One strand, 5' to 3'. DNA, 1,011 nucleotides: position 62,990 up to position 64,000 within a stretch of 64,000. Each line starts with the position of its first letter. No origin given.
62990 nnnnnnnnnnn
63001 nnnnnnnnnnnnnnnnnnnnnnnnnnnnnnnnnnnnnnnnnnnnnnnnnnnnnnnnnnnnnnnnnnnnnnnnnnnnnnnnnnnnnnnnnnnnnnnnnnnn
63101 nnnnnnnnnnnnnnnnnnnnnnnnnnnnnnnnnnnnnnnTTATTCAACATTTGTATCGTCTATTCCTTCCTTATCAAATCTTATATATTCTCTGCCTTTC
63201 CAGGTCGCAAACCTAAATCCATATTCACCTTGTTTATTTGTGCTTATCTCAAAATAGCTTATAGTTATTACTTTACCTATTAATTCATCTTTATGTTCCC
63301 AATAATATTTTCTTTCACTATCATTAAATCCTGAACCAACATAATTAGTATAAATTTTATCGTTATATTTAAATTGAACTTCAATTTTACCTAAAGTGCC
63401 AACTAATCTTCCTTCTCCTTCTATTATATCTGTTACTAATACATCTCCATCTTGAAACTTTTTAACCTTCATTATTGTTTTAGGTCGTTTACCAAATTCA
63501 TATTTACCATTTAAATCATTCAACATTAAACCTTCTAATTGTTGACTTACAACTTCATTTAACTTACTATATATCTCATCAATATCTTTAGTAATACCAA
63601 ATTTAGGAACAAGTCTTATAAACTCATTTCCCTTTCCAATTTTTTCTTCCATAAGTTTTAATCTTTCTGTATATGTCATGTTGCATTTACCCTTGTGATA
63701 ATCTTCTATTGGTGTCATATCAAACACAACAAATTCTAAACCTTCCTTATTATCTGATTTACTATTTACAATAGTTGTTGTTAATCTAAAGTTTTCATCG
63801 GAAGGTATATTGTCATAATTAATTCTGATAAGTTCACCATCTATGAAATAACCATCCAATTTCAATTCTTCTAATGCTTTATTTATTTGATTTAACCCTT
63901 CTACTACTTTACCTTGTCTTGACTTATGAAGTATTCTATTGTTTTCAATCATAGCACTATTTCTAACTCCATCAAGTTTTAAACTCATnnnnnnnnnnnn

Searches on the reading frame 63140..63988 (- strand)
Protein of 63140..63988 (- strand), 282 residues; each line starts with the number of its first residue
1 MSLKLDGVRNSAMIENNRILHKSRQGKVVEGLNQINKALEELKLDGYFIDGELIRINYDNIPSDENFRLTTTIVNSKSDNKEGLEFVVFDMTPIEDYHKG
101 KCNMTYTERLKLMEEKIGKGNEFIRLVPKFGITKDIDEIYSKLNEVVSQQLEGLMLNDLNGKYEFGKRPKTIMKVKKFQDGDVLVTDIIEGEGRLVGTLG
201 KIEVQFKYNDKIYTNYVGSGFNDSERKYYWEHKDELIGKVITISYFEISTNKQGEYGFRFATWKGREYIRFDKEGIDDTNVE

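Call 59: search_protein_families(library=pfam, proteins=[window:63140-63988:-], max_evalue=0.01)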
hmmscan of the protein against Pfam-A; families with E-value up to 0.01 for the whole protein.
window:63140-63988:- (282 aa): 2 families
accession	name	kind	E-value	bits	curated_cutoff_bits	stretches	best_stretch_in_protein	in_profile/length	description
PF01068.26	DNA_ligase_A_M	-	4.1e-19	69.5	26.2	1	3-176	26-204/204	ATP dependent DNA ligase domain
PF14743.12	DNA_ligase_OB_2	-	6.3e-08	32.9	28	1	190-262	1-61/66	DNA ligase OB-like domain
